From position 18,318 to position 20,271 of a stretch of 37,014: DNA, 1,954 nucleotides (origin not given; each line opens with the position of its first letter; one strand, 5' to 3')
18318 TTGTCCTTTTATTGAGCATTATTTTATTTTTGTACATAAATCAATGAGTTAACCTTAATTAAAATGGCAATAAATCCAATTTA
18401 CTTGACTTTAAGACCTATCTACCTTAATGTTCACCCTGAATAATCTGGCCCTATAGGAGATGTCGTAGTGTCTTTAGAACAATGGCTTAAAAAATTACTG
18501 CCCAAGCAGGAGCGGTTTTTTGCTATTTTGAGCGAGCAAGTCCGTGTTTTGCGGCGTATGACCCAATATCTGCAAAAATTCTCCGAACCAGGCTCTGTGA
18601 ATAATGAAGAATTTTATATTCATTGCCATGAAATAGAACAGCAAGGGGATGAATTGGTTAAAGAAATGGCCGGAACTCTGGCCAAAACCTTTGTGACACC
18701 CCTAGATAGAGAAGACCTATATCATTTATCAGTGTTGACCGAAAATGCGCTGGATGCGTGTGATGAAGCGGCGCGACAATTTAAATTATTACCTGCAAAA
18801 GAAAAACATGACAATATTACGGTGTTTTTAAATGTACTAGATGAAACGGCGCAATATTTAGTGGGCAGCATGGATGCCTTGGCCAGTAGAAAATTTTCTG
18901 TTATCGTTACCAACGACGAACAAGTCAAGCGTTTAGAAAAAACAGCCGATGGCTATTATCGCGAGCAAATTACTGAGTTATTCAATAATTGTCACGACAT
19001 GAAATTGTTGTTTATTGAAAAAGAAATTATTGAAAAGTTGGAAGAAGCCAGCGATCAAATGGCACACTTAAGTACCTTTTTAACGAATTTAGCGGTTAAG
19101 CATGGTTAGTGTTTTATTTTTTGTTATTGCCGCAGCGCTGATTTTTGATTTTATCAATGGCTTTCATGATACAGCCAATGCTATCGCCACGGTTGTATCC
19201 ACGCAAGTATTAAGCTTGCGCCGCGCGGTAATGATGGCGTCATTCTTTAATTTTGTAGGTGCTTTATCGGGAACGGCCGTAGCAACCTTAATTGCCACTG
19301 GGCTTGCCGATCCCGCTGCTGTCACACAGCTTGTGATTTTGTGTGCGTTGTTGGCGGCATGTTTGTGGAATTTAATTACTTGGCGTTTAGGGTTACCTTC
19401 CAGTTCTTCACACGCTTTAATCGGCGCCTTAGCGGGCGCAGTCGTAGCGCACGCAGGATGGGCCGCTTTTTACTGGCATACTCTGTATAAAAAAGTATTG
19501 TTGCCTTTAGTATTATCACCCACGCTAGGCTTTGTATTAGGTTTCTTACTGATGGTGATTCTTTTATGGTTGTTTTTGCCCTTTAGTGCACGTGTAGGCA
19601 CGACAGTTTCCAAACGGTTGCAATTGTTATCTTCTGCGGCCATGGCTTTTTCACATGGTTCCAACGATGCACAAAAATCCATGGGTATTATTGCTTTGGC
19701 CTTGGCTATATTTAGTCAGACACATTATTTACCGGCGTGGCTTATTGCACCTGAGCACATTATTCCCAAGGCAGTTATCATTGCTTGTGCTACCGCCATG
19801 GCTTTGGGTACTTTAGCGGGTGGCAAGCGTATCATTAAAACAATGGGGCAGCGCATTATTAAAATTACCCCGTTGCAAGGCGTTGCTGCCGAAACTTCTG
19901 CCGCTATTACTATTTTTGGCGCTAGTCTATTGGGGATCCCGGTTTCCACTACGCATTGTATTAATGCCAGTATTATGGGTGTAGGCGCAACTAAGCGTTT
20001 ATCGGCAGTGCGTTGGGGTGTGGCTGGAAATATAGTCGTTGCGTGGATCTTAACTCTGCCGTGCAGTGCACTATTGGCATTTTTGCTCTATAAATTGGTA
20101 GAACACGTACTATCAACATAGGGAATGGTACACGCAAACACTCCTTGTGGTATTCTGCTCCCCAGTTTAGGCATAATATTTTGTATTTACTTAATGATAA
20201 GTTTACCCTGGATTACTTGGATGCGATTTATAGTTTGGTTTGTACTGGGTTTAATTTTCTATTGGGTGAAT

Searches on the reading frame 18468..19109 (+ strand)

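Call 87: search_protein_families(library=pfam, proteins=[window:18468-19109:+], max_evalue=0.00001)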
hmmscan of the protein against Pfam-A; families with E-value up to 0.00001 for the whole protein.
window:18468-19109:+ (213 aa): 1 family
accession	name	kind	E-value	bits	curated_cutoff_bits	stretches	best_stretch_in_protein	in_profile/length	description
PF01865.21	PhoU_div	-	2.6e-18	66.6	24.4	1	11-203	7-206/214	Protein of unknown function DUF47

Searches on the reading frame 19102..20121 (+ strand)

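Call 87: search_protein_families(library=pfam, proteins=[window:19102-20121:+], max_evalue=0.00001)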
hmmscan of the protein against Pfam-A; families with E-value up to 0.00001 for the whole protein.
window:19102-20121:+ (339 aa): 1 family
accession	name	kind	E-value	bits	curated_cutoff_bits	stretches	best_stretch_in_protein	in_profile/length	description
PF01384.25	PHO4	-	6e-97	325.2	33.7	1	19-326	1-350/350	Phosphate transporter family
